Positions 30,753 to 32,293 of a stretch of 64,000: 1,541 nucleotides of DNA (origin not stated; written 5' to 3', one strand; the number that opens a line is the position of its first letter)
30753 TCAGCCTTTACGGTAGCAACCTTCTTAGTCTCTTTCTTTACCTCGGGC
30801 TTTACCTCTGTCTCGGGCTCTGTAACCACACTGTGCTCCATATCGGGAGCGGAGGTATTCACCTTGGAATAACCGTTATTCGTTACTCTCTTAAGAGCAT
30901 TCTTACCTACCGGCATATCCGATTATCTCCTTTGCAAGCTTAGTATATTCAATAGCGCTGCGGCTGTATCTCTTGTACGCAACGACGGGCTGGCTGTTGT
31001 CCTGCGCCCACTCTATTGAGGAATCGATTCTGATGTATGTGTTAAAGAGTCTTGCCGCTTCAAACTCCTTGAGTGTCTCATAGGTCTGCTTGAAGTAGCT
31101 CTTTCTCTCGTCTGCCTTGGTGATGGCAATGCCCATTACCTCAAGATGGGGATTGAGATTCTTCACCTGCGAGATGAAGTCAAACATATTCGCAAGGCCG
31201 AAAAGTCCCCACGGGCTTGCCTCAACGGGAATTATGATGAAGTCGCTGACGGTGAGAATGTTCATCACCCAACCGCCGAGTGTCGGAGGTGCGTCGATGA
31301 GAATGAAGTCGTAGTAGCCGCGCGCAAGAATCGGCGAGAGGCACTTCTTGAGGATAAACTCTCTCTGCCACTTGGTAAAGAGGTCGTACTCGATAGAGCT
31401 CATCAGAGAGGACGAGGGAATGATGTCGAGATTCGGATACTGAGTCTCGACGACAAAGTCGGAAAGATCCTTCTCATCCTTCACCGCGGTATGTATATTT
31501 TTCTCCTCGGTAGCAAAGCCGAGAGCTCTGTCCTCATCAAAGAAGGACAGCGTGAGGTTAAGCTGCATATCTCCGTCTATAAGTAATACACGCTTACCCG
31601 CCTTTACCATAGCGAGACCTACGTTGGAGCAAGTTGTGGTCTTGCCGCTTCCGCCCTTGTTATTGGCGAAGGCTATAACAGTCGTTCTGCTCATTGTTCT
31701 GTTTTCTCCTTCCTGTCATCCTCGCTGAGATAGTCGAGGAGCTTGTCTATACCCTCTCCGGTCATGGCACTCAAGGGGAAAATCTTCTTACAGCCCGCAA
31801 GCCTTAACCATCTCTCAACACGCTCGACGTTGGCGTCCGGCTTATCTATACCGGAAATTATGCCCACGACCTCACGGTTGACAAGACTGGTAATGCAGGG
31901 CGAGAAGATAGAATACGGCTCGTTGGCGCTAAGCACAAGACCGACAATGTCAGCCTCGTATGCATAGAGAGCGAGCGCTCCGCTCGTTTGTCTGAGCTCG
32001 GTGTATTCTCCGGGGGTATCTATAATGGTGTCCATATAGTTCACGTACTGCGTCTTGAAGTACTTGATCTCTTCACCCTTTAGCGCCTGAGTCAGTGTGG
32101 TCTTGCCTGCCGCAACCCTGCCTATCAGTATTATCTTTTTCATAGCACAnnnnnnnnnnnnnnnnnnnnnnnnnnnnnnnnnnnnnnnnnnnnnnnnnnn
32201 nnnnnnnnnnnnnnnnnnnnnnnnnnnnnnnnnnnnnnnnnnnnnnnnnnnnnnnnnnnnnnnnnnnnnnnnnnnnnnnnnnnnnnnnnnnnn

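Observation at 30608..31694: ParA ATPase plus a Lys-rich disordered protein translationally coupled to the end of the BMC operon: candidate microcompartment positioning system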

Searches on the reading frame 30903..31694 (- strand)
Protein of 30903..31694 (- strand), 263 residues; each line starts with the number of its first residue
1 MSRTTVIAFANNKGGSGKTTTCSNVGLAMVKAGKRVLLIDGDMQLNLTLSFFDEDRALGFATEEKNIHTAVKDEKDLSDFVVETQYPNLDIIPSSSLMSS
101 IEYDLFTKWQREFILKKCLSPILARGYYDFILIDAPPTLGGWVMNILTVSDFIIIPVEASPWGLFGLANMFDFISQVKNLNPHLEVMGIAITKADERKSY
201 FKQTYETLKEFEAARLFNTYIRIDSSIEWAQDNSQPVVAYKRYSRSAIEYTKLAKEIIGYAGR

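Call 5: search_protein_families(library=pfam, proteins=[window:30903-31694:-], max_evalue=0.01)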
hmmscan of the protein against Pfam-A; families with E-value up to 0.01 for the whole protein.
window:30903-31694:- (263 aa): 9 families
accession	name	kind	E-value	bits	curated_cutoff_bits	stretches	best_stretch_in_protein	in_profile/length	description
PF13614.12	AAA_31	-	2.5e-52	177.8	27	1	5-186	2-177/177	AAA domain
PF01656.29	CbiA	-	2.5e-18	66.7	25.4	1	7-233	1-121/125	CobQ/CobB/MinD/ParA nucleotide binding domain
PF09140.17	MipZ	-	8.7e-09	35.5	20.7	1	6-56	2-52/262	ATPase MipZ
PF10609.15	ParA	-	1e-08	35.3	27.1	1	5-257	4-245/246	NUBPL iron-transfer P-loop NTPase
PF06564.18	CBP_BcsQ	-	1.7e-08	34.7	21.3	1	7-160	4-148/234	Cellulose biosynthesis protein BcsQ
PF00142.24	Fer4_NifH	-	6.1e-08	32.9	25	1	12-48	7-43/271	4Fe-4S iron sulfur cluster binding proteins, NifH/frxC family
PF02374.21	ArsA_ATPase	-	1.8e-05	24.5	24.3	1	9-150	5-145/305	Anion-transporting ATPase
PF07015.17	VirC1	-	9.1e-05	22.3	24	1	6-47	3-44/231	VirC1 protein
PF00448.28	SRP54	-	0.0021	18.2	22.7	0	15-43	11-39/196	SRP54-type protein, GTPase domain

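Call 6: search_protein_families(library=ncbifam, proteins=[window:30903-31694:-], max_evalue=0.01)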
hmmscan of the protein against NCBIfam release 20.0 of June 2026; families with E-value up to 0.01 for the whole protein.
window:30903-31694:- (263 aa): 29 families (the best 25 are shown)
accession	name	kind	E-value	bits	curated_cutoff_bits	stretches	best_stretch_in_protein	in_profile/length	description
NF041546.1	ParA_partition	equivalog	5.6e-25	88.1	180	2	126-256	75-203/203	ParA family partition ATPase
NF041283.1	PrgP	equivalog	7.3e-20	71.5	400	1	4-231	2-232/297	ParA superfamily DNA segregation protein PrgP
TIGR03453.1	partition_RepA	equivalog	9.4e-19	67.5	348.45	1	5-185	105-289/387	plasmid partitioning protein RepA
TIGR01969.1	minD_arch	subfamily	1.2e-18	67.2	201.75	1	6-259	2-232/251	cell division ATPase MinD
NF010259.0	PRK13705.1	equivalog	9.3e-15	54.5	725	1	5-187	107-291/388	plasmid-partitioning protein SopA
TIGR01007.1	eps_fam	subfamily_domain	3.3e-14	52.9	108.05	1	5-138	18-138/204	polysaccharide biosynthesis tyrosine autokinase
TIGR03371.1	cellulose_yhjQ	equivalog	1.3e-11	44.4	157.85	1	6-255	3-239/246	cellulose biosynthesis protein BcsQ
TIGR01968.1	minD_bact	equivalog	2.6e-11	43.4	212.9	1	5-153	2-137/261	septum site-determining protein MinD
NF010443.0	PRK13869.1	subfamily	9.4e-09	34.5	446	1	5-177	122-298/405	plasmid-partitioning protein RepA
TIGR03018.1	pepcterm_TyrKin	hypoth_equivalog_domain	6.1e-08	32.2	230.65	1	6-157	37-179/207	XrtA-associated tyrosine autokinase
NF047398.1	AAA_KGGVGR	domain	6.2e-08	33.2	90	1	5-44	3-42/190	KGGVGR-motif variant AAA ATPase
NF053622.1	ATPseBagAMYCTU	equivalog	7.8e-07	28.8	400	1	9-73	11-71/325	ATPase BagA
NF008568.0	PRK11519.1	equivalog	9e-07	27.4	1068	1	10-140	532-648/720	tyrosine-protein kinase Wzc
TIGR00345.1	GET3_arsA_TRC40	subfamily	7.1e-06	25.7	135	1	12-51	4-43/299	TRC40/GET3/ArsA family transport-energizing ATPase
NF010423.0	PRK13849.1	equivalog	3.3e-05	23.4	313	1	6-47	3-44/231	conjugal transfer ATPase VirC1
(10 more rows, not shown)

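Call 20: search_solved_structures(query=window:30903-31694:-, max_evalue=0.00001)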
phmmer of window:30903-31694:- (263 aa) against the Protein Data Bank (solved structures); distinct sequences matched with E-value up to 0.00001: 25.
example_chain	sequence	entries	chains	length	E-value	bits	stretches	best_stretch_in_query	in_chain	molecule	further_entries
8ray_B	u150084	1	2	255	3.5e-29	105.2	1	6-258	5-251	ParA family protein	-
6iub_A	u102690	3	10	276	1.2e-28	103.5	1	4-258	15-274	SpoOJ regulator (Soj)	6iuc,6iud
8jmj_A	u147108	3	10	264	1.5e-27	99.9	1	5-258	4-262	SpoOJ regulator (Soj)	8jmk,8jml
4pfs_A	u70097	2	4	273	2.9e-23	85.8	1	4-257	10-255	Cobyrinic Acid a,c-diamide synthase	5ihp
5if9_A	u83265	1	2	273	3.8e-23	85.5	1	4-257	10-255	Cobyrinic Acid a,c-diamide synthase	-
1wcv_1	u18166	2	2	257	7.4e-23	84.5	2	125-258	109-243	SEGREGATION PROTEIN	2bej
2bek_A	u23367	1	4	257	8.5e-22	81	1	125-258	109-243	SEGREGATION PROTEIN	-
3k9g_A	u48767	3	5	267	1.1e-21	80.7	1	4-210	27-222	PF-32 protein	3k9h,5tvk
6non_A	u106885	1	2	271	1.5e-13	54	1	6-183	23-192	Cobyrinic acid ac-diamide synthase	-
6noo_A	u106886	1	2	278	1.7e-13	53.9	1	6-183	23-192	Maintenance of carboxysome positioning A protein, MCDA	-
2oze_A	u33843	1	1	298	2.5e-13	53.3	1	7-247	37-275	Orf delta'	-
5u1j_B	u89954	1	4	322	3.3e-13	52.9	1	6-164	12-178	Uncharacterized protein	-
5k5z_A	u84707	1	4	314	3.6e-13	52.8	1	6-164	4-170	ParA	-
6nop_B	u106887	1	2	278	2.2e-12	50.2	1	6-183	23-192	Cobyrinic acid ac-diamide synthase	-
1ion_A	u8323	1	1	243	2.5e-12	50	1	4-147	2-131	PROBABLE CELL DIVISION INHIBITOR MIND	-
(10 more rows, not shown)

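Call 21: find_homologous_proteins(query=window:30903-31694:-, max_evalue=1e-10)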
Query window:30903-31694:- (263 aa): 7045 proteins with E <= 1e-10 among 8000 candidates; the best 120 are listed.
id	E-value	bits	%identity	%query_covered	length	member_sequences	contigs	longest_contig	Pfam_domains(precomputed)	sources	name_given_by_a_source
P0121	1.7e-168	576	99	100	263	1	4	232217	PF00142.25,PF10609.16,PF01656.30,PF13614.13,PF09140.18,PF06564.19,PF02374.22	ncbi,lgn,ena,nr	ncbi:MAG: ParA family protein [Clostridia bacterium]|nr:ParA family protein [Clostridia bacterium]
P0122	1.6e-167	573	98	100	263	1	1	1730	PF00142.25,PF10609.16,PF01656.30,PF13614.13,PF09140.18,PF06564.19,PF02374.22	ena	-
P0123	1.6e-167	573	98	100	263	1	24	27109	PF00142.25,PF10609.16,PF01656.30,PF13614.13,PF09140.18,PF06564.19,PF02374.22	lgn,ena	-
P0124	3.0e-167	572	97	100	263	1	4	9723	PF00142.25,PF10609.16,PF01656.30,PF13614.13,PF09140.18,PF06564.19,PF02374.22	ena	-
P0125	4.2e-167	572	98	100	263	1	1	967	PF00142.25,PF10609.16,PF01656.30,PF13614.13,PF09140.18,PF06564.19,PF02374.22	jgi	jgi:chromosome partitioning protein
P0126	1.5e-166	570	98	100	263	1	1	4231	PF00142.25,PF10609.16,PF01656.30,PF13614.13,PF09140.18,PF06564.19,PF02374.22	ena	-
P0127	5.5e-166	568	97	100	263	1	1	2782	PF00142.25,PF10609.16,PF01656.30,PF13614.13,PF09140.18,PF06564.19,PF02374.22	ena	-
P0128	5.7e-166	568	97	100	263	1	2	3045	PF00142.25,PF10609.16,PF01656.30,PF13614.13,PF09140.18,PF06564.19,PF02374.22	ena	-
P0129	2.0e-165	566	97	100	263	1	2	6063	PF00142.25,PF10609.16,PF01656.30,PF13614.13,PF09140.18,PF06564.19,PF02374.22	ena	-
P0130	2.2e-165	566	97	100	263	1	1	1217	PF00142.25,PF10609.16,PF01656.30,PF13614.13,PF09140.18,PF06564.19,PF02374.22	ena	-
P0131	3.2e-165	566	97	100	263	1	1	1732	PF00142.25,PF10609.16,PF01656.30,PF13614.13,PF09140.18,PF06564.19,PF02374.22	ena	-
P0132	4.4e-165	565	96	100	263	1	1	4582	PF00142.25,PF10609.16,PF01656.30,PF13614.13,PF09140.18,PF06564.19,PF02374.22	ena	-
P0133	9.9e-165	564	96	100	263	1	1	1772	PF00142.25,PF10609.16,PF01656.30,PF13614.13,PF09140.18,PF06564.19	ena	-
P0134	4.7e-162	555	94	100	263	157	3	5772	PF00142.25,PF10609.16,PF01656.30,PF13614.13,PF07015.18,PF09140.18,PF06564.19,PF02374.22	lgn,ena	-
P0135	2.8e-161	553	94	100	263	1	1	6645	PF00142.25,PF10609.16,PF01656.30,PF13614.13,PF07015.18,PF09140.18,PF06564.19,PF02374.22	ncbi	-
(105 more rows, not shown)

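Call 29: search_solved_structures(query=window:30903-31694:-, max_evalue=1e-20, show_alignments=3)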
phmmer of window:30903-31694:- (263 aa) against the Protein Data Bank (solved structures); distinct sequences matched with E-value up to 1e-20: 8.
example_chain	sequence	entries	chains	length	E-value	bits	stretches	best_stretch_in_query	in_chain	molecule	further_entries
8ray_B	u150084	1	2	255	3.5e-29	105.2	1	6-258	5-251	ParA family protein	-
6iub_A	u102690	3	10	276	1.2e-28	103.5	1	4-258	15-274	SpoOJ regulator (Soj)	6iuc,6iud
8jmj_A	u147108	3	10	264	1.5e-27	99.9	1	5-258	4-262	SpoOJ regulator (Soj)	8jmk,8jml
4pfs_A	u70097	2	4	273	2.9e-23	85.8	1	4-257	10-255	Cobyrinic Acid a,c-diamide synthase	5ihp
5if9_A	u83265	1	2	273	3.8e-23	85.5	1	4-257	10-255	Cobyrinic Acid a,c-diamide synthase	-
1wcv_1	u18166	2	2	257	7.4e-23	84.5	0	125-258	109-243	SEGREGATION PROTEIN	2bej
2bek_A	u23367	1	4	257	8.5e-22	81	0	125-258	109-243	SEGREGATION PROTEIN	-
3k9g_A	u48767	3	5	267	1.1e-21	80.7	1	4-210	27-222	PF-32 protein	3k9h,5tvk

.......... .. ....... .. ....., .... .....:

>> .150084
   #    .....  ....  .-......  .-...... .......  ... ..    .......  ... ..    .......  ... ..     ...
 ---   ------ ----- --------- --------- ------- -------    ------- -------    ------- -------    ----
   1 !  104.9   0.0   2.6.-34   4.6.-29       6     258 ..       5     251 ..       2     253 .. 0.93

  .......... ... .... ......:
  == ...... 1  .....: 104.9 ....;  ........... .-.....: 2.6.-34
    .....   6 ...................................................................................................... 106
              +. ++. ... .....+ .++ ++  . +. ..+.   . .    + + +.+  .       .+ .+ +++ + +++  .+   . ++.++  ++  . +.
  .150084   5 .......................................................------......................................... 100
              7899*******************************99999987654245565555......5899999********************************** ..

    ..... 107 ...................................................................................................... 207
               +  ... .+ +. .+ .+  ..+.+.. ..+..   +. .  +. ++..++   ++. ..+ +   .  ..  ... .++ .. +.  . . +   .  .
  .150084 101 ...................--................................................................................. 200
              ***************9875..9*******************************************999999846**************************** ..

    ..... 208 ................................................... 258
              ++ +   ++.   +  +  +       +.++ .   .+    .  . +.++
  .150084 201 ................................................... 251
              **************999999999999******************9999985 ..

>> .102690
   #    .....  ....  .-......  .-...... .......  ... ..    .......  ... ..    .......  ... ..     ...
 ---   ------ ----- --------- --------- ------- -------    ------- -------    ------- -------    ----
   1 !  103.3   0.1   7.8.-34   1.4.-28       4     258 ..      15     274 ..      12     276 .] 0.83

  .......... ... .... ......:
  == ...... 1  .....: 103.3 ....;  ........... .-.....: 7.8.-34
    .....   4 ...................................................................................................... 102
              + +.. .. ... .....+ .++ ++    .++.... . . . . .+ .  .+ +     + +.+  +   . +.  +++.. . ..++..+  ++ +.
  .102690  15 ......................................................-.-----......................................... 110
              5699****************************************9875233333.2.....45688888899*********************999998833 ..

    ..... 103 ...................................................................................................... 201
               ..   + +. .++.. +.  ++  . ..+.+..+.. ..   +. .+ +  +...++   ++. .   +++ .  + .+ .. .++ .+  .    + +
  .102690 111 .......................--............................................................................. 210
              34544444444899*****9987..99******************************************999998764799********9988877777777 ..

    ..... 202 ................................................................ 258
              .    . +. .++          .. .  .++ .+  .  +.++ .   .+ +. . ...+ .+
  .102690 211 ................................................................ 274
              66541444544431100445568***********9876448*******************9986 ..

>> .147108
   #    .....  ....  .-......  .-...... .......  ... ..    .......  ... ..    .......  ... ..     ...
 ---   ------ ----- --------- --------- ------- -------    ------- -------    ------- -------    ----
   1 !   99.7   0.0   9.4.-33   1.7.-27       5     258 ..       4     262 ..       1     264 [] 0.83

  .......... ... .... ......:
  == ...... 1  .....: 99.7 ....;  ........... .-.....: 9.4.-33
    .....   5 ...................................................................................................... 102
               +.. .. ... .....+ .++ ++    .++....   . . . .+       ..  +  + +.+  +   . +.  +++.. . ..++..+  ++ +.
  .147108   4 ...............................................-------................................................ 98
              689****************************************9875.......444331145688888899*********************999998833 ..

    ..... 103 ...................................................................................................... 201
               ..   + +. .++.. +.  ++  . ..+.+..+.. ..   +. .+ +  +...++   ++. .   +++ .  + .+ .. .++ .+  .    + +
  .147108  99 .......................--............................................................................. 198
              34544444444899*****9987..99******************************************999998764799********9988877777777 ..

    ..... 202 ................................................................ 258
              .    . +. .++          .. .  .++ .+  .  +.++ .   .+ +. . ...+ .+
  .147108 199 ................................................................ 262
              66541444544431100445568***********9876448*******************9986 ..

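Call 64: search_protein_families(library=phrogs, proteins=[window:30903-31694:-], max_evalue=0.01)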
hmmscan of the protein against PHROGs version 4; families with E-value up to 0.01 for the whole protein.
window:30903-31694:- (263 aa): 2 families
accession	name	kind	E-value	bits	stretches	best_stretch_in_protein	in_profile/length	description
phrog_164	-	DNA, RNA and nucleotide metabolism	7e-60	204.5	1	2-259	222-471/500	ParA-like partition protein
phrog_19408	-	unknown function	3.6e-06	26.6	1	15-140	537-648/721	-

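Call 76: predict_structure(alignment_id=A3)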
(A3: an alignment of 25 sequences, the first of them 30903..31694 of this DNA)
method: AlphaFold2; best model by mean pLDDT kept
length: 263 residues; sequences in the alignment: 25
mean_pLDDT: 70.9   pTM: 0.80
mean pLDDT of the five models: 70.9, 67.7, 67.5, 66.8, 64.6
residues with pLDDT >= 90: 29; 70-90: 108; 50-70: 105; < 50: 21
segments of 3 or more residues with pLDDT < 50: 14-18, 213-219, 230-232
pLDDT, mean of each block of 10 residues (from residue 1): 75 49 87 93 78 87 83 84 93 69 58 66 84 71 63 68 62 67 67 58 64 49 50 63 72 81 73
secondary structure, 60 per line:
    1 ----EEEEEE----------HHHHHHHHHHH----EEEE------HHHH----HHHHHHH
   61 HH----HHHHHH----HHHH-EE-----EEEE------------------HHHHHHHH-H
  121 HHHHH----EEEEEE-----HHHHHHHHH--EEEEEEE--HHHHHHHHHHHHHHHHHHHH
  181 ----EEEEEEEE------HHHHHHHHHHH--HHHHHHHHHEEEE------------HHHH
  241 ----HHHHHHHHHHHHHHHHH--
elements in order: E5-10 H21-31 E36-39 H46-49 H54-62 H67-72 H77-80 E89-92 H111-118 H120-125 E130-135 H141-149 E152-158 H161-180 E185-192 H199-209 H212-220 E221-224 H237-240 H245-261

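Call 78: fold_search(model_id=the predicted structure, library=pdb)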
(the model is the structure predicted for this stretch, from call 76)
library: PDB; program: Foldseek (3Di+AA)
matches with E <= 10: 1321; with E <= 0.001: 333
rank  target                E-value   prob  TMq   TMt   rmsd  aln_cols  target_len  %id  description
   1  9a6n_A                9.4e-18  1.00  0.76  0.79   4.0       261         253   33  Integrative model of SOJ-NRDR by crosslinking MS and deep learning (released 2024-09-18)
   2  8ray_B                8.1e-17  1.00  0.76  0.79   3.9       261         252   26  ParA in complex with ATP (released 2025-03-26)
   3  8ray_A                2.3e-16  1.00  0.79  0.81   3.8       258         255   28  ParA in complex with ATP (released 2025-03-26)
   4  8jmj_A                3.7e-16  1.00  0.81  0.80   3.0       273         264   27  Structure of Helicobacter pylori Soj-DNA-Spo0J complex (released 2024-05-29)
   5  6iub_A                1.0e-15  1.00  0.81  0.81   3.5       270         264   27  Structure of Helicobacter pylori Soj protein (released 2019-02-13)
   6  8jml_B                2.8e-15  1.00  0.79  0.79   3.8       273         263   27  Structure of Helicobacter pylori Soj protein mutant, D41A (released 2024-05-29)
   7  2bek_B                8.5e-15  1.00  0.70  0.75   4.2       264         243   26  Structure of the bacterial chromosome segregation protein Soj (released 2005-01-12)
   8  2bek_A                2.3e-14  1.00  0.72  0.77   4.2       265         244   26  Structure of the bacterial chromosome segregation protein Soj (released 2005-01-12)
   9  1wcv                  8.8e-14  1.00  0.71  0.76   4.2       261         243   27  Structure of the bacterial chromosome segregation protein Soj (released 2005-01-12)
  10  2bej                  2.0e-13  1.00  0.66  0.71   5.5       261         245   28  Structure of the bacterial chromosome segregation protein Soj (released 2005-01-12)
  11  6non_A                2.8e-13  1.00  0.74  0.75   4.0       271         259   23  Structure of Cyanthece apo McdA (released 2019-04-24)
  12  4pfs_B                6.0e-13  1.00  0.73  0.77   3.6       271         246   24  Crystal Structure of Cobyrinic Acid a,c-diamide synthase from Mycobacterium smegmatis (released 2014-05-21)
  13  1ion                  1.1e-12  1.00  0.70  0.75   4.3       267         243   25  THE SEPTUM SITE-DETERMINING PROTEIN MIND COMPLEXED WITH MG-ADP FROM PYROCOCCUS HORIKOSHII OT3 (released 2001-09-26)
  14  2oze                  1.4e-12  1.00  0.69  0.64   4.7       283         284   23  The Crystal structure of Delta protein of pSM19035 from Streptoccocus pyogenes (released 2008-03-11)
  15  4pfs_A                1.4e-12  1.00  0.69  0.74   4.7       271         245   26  Crystal Structure of Cobyrinic Acid a,c-diamide synthase from Mycobacterium smegmatis (released 2014-05-21)
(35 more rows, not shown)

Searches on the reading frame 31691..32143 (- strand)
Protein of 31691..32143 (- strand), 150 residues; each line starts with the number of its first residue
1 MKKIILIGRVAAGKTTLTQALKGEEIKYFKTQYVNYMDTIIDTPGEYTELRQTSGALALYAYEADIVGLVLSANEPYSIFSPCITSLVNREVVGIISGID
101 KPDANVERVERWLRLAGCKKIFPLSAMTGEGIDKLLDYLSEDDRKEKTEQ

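Call 5: search_protein_families(library=pfam, proteins=[window:31691-32143:-], max_evalue=0.01)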
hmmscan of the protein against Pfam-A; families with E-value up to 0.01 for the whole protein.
window:31691-32143:- (150 aa): 7 families
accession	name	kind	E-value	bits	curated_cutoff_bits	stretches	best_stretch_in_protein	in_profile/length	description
PF10662.15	PduV-EutP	-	6e-52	175.7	21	1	1-140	1-142/143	Ethanolamine utilisation - propanediol utilisation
PF00009.33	GTP_EFTU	-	6.1e-07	29.6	26.5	1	27-140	60-183/188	Elongation factor Tu GTP binding domain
PF01926.29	MMR_HSR1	-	0.00035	21.1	21.9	1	3-75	1-87/113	50S ribosome-binding GTPase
PF03193.22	RsgA_GTPase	-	0.002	18.4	30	0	89-124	22-57/174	RsgA GTPase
PF00350.29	Dynamin_N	-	0.0023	18.4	27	0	4-26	1-23/168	Dynamin family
PF00025.27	Arf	-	0.0048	16.8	22.3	0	3-28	16-41/174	ADP-ribosylation factor family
PF19275.4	HflX_C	-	0.0061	17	26.4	0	116-140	7-31/102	HflX C-terminal domain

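Call 6: search_protein_families(library=ncbifam, proteins=[window:31691-32143:-], max_evalue=0.01)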
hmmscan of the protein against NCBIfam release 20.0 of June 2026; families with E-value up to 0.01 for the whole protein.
window:31691-32143:- (150 aa): 14 families
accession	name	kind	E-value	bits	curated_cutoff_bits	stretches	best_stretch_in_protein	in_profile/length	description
TIGR02528.1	EutP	subfamily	2e-43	148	138.35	1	2-140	1-141/142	EutP/PduV family microcompartment system protein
NF012011.0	PRK15467.1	equivalog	3.7e-19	68.9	258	1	1-147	1-150/159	ethanolamine utilization acetate kinase EutP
TIGR00231.1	small_GTP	domain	7.9e-11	42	42.5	1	2-139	4-162/164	GTP-binding protein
NF000908.1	PRK00089.1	equivalog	3e-07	30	237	1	5-141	7-165/291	GTPase Era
TIGR03594.1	GTPase_EngA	equivalog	7.4e-07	28.5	306.7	1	28-147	40-164/432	ribosome biogenesis GTPase Der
TIGR01393.1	lepA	equivalog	0.00026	19.5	533.9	1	25-139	59-175/595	translation elongation factor 4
TIGR00487.1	IF-2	equivalog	0.00062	18.6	424.4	1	37-138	136-244/587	translation initiation factor IF-2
NF003078.0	PRK04004.1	equivalog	0.00066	18.4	468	0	87-138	166-217/598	translation initiation factor IF-2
TIGR00491.2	aIF-2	equivalog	0.0014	17.1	554.75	0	105-138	177-210/591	translation initiation factor IF-2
TIGR00475.1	selB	equivalog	0.0018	17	242.25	0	35-140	49-162/581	selenocysteine-specific translation elongation factor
NF003255.0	PRK04213.1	equivalog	0.0029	16.9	164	0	2-30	10-38/204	GTP-binding protein EngB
TIGR03918.1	GTP_HydF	equivalog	0.0045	15.9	325.55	0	41-147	66-171/392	[FeFe] hydrogenase H-cluster maturation GTPase HydF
TIGR03680.1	eif2g_arch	equivalog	0.0048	16.2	514.5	0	3-29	7-33/407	translation initiation factor IF-2 subunit gamma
NF009891.0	PRK13351.1-1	equivalog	0.0064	15.1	597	0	27-143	65-179/681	elongation factor G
